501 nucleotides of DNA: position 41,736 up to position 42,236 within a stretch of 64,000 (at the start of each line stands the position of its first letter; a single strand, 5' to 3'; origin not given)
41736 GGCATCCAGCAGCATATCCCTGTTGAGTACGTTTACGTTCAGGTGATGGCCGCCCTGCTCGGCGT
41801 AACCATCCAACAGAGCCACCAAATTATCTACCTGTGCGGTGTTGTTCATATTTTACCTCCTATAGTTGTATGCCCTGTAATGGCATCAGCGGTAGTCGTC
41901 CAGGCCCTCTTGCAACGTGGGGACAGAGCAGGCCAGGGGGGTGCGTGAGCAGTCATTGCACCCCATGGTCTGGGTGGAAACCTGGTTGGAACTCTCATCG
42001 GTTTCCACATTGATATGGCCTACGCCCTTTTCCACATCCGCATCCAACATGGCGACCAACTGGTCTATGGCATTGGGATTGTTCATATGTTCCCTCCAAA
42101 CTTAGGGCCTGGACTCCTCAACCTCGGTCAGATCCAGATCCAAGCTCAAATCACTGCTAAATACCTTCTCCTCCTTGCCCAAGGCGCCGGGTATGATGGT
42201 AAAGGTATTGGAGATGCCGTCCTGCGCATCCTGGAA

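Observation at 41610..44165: Pyruvate formate-lyase is encoded in pieces: a 687-aa core without the glycyl-radical domain, plus a separately translated 79-aa radical domain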

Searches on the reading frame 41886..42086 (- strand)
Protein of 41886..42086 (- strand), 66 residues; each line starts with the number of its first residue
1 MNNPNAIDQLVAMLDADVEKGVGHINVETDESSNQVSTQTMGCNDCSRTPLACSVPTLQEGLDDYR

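Call 3: search_protein_families(library=pfam, proteins=[window:41886-42086:-], max_evalue=0.01)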
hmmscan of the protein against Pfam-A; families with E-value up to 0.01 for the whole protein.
window:41886-42086:- (66 aa): 0 families

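Call 5: search_protein_families(library=ncbifam, proteins=[window:41886-42086:-], max_evalue=0.01)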
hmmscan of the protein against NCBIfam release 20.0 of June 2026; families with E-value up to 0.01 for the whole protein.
window:41886-42086:- (66 aa): 1 family
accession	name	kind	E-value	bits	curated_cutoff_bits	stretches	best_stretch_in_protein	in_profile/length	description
NF038360.1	rad_fix_GrcA3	exception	0.0013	18.7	158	1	5-29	4-28/78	autonomous glycyl radical cofactor GrcA3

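Call 20: find_homologous_proteins(query=window:41886-42086:-, max_evalue=0.01)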
Query window:41886-42086:- (66 aa): 1011 proteins with E <= 0.01 among 1011 candidates; the best 120 are listed.
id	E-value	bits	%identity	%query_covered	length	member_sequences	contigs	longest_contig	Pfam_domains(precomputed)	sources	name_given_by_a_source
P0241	5.6e-37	142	100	100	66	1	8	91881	-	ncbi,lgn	-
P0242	1.2e-22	97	68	100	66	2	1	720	-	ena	-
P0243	2.4e-22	96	68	100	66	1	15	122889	-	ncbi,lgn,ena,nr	ncbi:MAG: hypothetical protein IJ608_12550 [Lachnospiraceae bacterium]|nr:hypothetical protein [Lach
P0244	2.4e-22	96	69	100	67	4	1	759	-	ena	-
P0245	3.2e-22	95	69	100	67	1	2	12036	-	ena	-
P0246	4.1e-22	95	69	100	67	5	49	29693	-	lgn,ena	-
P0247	6.1e-22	94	70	98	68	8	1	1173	-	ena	-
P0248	7.6e-22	94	66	100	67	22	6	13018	-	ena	-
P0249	7.7e-22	94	71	94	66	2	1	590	-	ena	-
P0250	9.1e-22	94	67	100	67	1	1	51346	-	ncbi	-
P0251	1.0e-21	94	74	91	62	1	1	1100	-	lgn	-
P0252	1.1e-21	94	67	100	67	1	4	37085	-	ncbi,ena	-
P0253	1.1e-21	94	67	100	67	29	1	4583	-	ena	-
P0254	1.2e-21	94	66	100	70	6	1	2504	-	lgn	-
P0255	1.2e-21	93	69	100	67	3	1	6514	-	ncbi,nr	ncbi:MAG: hypothetical protein K6E19_05105 [Lachnospiraceae bacterium]|nr:hypothetical protein [Lach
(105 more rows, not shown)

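Call 24: find_related_loci(query=A2, collection=genome_contigs, flank=6000)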
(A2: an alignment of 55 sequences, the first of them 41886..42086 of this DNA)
Query A2 (66 aa) in genome_contigs; peptide patterns used: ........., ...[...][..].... (x = any residue, [..] = any of these).
599 stretches matched a pattern (row limit reached: there are more); 571 encode a relative of the query (tblastn E <= 1e-3); the best 80 are kept; 80 distinct loci.
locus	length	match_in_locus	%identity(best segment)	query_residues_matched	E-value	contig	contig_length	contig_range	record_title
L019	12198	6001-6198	68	1-66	2e-27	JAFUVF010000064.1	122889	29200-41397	MAG: Lachnospiraceae bacterium isolate RGIG4856 Roe_deer_Rumen-1__c14273, whole genome shotgun sequence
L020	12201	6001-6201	67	1-66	6e-27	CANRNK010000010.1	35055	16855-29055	MAG: uncultured Lachnospiraceae bacterium isolate Lapin-021__bin28 genome assembly, contig: Lapin-021__NODE_1399_length_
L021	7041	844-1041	65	1-66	9e-27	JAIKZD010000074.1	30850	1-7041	MAG: Lachnospiraceae bacterium isolate RUI498 k141_10149695_flag=0_multi=10.9935_len=30850, whole genome shotgun sequenc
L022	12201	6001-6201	70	1-66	1e-26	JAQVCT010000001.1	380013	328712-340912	MAG: Lachnospiraceae bacterium isolate STD2_95 NODE_14_length_380013_cov_22.893813_Sandtown_D2, whole genome shotgun seq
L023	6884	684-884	69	1-66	2e-26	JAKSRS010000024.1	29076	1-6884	MAG: Lachnospiraceae bacterium isolate Horse_feces261 MAG261_24, whole genome shotgun sequence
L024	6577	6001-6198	67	1-66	2e-26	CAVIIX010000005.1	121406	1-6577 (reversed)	Lachnospiraceae bacterium isolate H07634-L1_cleanbin_000008 genome assembly, contig: Spades_H07634-L1_contig_70, whole g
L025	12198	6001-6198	68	1-65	4e-26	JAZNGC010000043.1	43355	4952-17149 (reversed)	MAG: Lachnospiraceae bacterium isolate T1900044708_TS20190174.MAGScoT_cleanbin_000078 SGB_1824_k141_1694356, whole genom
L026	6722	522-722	66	1-66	4e-26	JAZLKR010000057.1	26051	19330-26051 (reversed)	MAG: Acetatifactor sp. isolate T1900044958_TA20190014.MAGScoT_cleanbin_000078 SGB_3895_k141_111018, whole genome shotgun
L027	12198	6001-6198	67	1-66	4e-26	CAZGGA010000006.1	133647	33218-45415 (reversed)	MAG TPA_asm: uncultured Acetatifactor sp. isolate SRP199465_co2_409 genome assembly, contig: NODE_133_length_133647_cov_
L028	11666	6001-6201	69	1-66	4e-26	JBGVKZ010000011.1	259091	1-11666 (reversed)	MAG: Lachnospiraceae bacterium isolate fecal_MAG_293 fecal_MAG_293_contig_0011, whole genome shotgun sequence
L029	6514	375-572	70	1-65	6e-26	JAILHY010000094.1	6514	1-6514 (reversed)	MAG: Lachnospiraceae bacterium isolate RUI136 k141_15734837_flag=1_multi=9.0000_len=6514, whole genome shotgun sequence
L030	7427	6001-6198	62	1-66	6e-26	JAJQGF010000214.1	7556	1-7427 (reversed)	MAG: Lachnospiraceae bacterium isolate U.10_7 NODE_633_length_7556_cov_5.673644, whole genome shotgun sequence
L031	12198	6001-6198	67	1-65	6e-26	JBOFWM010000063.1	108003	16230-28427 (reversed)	MAG: Lachnospiraceae bacterium isolate WFFMC_MAG_552 k139_4042_flag=0_multi=9.1750_len=108003, whole genome shotgun sequ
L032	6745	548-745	68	1-65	8e-26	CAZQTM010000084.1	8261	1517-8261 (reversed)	MAG TPA_asm: uncultured Lachnospiraceae bacterium isolate SRP192927_co4_429 genome assembly, contig: NODE_22422_length_8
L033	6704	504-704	63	1-66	8e-26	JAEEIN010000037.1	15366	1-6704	MAG: Lachnospiraceae bacterium isolate Tb.RUG.147 k141_2472347_flag=1_multi=16.1107_len=15366, whole genome shotgun sequ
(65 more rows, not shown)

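Call 28: search_protein_representatives(alignment_id=A2)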
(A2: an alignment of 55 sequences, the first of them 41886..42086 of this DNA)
Query: 55 sequences, 67 profile positions. Proteins with E-value up to 0.001 (for the whole library): 224; up to 1e-10: 58; up to 1e-30: 1. The best 150 are listed.
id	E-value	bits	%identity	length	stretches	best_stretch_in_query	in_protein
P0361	1.7e-34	134.0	-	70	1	3-67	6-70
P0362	6.9e-28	112.8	-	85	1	1-67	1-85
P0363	1.5e-27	111.7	-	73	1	1-64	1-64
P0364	2.5e-26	107.8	-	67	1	1-64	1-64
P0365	8.2e-24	99.7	-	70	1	1-64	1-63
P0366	1.5e-21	92.5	-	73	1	1-67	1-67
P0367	2.4e-21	91.8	-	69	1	13-64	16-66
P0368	2.8e-21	91.7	-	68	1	1-63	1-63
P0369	9.4e-21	90.0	-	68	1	1-65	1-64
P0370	1.9e-20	89.0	-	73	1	2-65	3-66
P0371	1.0e-19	86.7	-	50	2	37-67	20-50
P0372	3.4e-19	85.0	-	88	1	26-67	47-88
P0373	6.0e-19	84.2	-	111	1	23-67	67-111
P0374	1.0e-18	83.4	-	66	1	1-64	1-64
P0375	1.3e-18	83.1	-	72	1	1-64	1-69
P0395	1.9e-14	69.8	-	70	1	1-65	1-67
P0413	8.1e-12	61.3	-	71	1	1-65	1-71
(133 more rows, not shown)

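Call 53: predict_structure(alignment_id=A2)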
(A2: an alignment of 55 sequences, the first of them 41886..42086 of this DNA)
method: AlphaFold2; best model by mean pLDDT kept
length: 66 residues; sequences in the alignment: 55
mean_pLDDT: 55.6   pTM: 0.25
mean pLDDT of the five models: 55.6, 55.3, 54.8, 52.9, 51.6
residues with pLDDT >= 90: 0; 70-90: 9; 50-70: 34; < 50: 23
segments of 3 or more residues with pLDDT < 50: 26-30, 33-37
pLDDT, mean of each block of 10 residues (from residue 1): 65 69 50 50 51 52 51
secondary structure, 60 per line:
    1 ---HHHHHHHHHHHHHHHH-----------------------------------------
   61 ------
elements in order: H4-19
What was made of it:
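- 41997..42086 (-): N-terminal 30 residues of the middle protein, homologous to the helix plus strand that begin GrcA3 (PFL ~677-709). AlphaFold2 predicts a helix at residues 4-19 (call 53).
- Apart from one helix it is disordered when modelled alone (call 53). It is disordered alone (call 53).
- Tried and rejected: AlphaFold2 gave pLDDT 55.6 and only a helix at residues 4-19 (call 53).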

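Call 58: find_encoding_contigs(protein=P0395, flank=5000, max_places=2)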
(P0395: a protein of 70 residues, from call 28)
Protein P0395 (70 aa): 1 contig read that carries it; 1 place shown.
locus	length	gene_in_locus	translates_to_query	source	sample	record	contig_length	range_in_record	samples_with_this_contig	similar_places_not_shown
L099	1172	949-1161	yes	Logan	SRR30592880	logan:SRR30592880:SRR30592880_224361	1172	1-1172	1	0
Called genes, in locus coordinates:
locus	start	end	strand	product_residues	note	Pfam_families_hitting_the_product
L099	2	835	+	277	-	?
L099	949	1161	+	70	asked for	-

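Call 60: find_encoding_contigs(protein=P0413, flank=5000, max_places=2)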
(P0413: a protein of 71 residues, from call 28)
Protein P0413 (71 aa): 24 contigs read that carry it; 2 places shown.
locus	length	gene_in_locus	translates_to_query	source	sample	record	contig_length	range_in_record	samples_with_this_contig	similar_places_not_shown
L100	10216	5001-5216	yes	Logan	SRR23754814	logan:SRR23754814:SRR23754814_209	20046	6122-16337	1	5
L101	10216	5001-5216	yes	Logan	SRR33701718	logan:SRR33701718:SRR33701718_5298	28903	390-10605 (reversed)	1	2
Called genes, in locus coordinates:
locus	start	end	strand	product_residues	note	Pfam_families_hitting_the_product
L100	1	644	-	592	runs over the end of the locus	PF02690:Na_Pi_cotrans, PF01895:PhoU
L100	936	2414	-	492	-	PF08903:DUF1846, PF20921:DUF1846_C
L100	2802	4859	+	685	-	PF02901:PFL-like, PF01228:Gly_radical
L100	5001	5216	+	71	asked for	-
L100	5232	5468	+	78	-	PF01228:Gly_radical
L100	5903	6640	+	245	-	PF13353:Fer4_12, PF04055:Radical_SAM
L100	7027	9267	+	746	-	-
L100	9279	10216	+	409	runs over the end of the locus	-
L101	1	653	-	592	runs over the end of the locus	PF02690:Na_Pi_cotrans, PF01895:PhoU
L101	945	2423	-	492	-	PF08903:DUF1846, PF20921:DUF1846_C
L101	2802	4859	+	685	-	PF02901:PFL-like, PF01228:Gly_radical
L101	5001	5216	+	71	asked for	-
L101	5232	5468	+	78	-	PF01228:Gly_radical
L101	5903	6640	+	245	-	PF13353:Fer4_12, PF04055:Radical_SAM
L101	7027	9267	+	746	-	-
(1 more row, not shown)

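Call 65: search_solved_structures(query=A2, show_alignments=3, max_evalue=10)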
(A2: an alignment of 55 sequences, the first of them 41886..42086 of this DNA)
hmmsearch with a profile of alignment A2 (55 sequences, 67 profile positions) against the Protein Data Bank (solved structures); distinct sequences matched with E-value up to 10: 1.
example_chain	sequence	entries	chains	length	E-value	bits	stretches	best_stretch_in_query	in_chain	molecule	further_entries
7q83_B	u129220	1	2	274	1.5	12.4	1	3-37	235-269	Protein SSO2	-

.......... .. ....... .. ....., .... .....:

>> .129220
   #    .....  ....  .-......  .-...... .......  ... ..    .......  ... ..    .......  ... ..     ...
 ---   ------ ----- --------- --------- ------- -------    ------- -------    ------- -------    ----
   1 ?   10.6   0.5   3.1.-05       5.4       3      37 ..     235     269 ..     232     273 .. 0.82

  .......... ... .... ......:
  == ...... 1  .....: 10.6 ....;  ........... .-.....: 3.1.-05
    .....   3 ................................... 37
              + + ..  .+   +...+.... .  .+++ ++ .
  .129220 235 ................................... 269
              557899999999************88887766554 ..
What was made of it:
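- It has no similarity to any known FeS, Zn or redox family (no Pfam, NCBIfam or PDB hit; calls 3, 5, 65).
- Tried and rejected: A PDB sequence search with the middle-protein profile gave only a chance hit at E 1.5 (call 65).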

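Call 69: find_related_loci(query=A2, collection=viral_contigs, flank=5000)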
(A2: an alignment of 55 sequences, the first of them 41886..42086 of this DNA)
Query A2 (66 aa) in viral_contigs; peptide patterns used: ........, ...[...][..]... (x = any residue, [..] = any of these).
66 stretches matched a pattern, but none encodes a relative of the query by tblastn (E <= 1e-3).
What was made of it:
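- Tried and rejected: A scan for the middle protein found none (call 69).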

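Call 74: search_protein_families(library=ncbifam, proteins=[L100:5232-5468:+, L100:5001-5216:+], max_evalue=0.00001)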
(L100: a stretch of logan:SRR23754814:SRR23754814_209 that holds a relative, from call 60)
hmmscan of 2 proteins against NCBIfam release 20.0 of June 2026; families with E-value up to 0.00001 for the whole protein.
L100:5232-5468:+ (78 aa): 12 families
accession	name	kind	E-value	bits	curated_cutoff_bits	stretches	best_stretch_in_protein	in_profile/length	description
NF038360.1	rad_fix_GrcA3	exception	2e-50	168.8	158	1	2-78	2-78/78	autonomous glycyl radical cofactor GrcA3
NF008341.1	PRK11127.1-1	equivalog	7.2e-31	106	145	1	18-77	20-79/80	autonomous glycyl radical cofactor GrcA2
TIGR01255.1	pyr_form_ly_1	equivalog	2.4e-28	99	994.2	1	4-78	665-744/744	formate C-acetyltransferase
TIGR04365.1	spare_glycyl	equivalog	1.3e-27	96.5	170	1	19-78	67-126/126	autonomous glycyl radical cofactor GrcA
NF043068.1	glycl_HYPD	equivalog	1.1e-18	66.7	1100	1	4-75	711-782/784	trans-4-hydroxy-L-proline dehydratase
TIGR01774.1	PFL2-3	subfamily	2.5e-17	62.4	678.2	1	8-75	716-784/786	formate C-acetyltransferase/glycerol dehydratase family glycyl radical enzyme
NF048011.1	SfplDhtHpsGDes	equivalog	3.2e-17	62.1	1000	1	6-76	750-820/821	(2S)-3-sulfopropanediol dehydratase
NF033718.1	indole_decarb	equivalog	1.2e-16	60.1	1100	1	6-76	797-867/868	indoleacetate decarboxylase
NF033715.1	glycyl_HPDL_Lrg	equivalog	6.4e-16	57.3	1150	1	8-76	832-900/901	4-hydroxyphenylacetate decarboxylase large subunit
NF007437.0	PRK09983.1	equivalog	4.6e-15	54.8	1109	1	4-76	692-764/765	formate C-acetyltransferase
NF048009.1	SfplDhtHpfGKleb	equivalog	1.3e-14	53.3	1000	1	5-73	752-820/824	(2S)-3-sulfopropanediol dehydratase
TIGR04394.1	choline_CutC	equivalog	7.3e-13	48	1050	1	7-76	718-787/789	choline trimethylamine-lyase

L100:5001-5216:+ (71 aa): 0 families
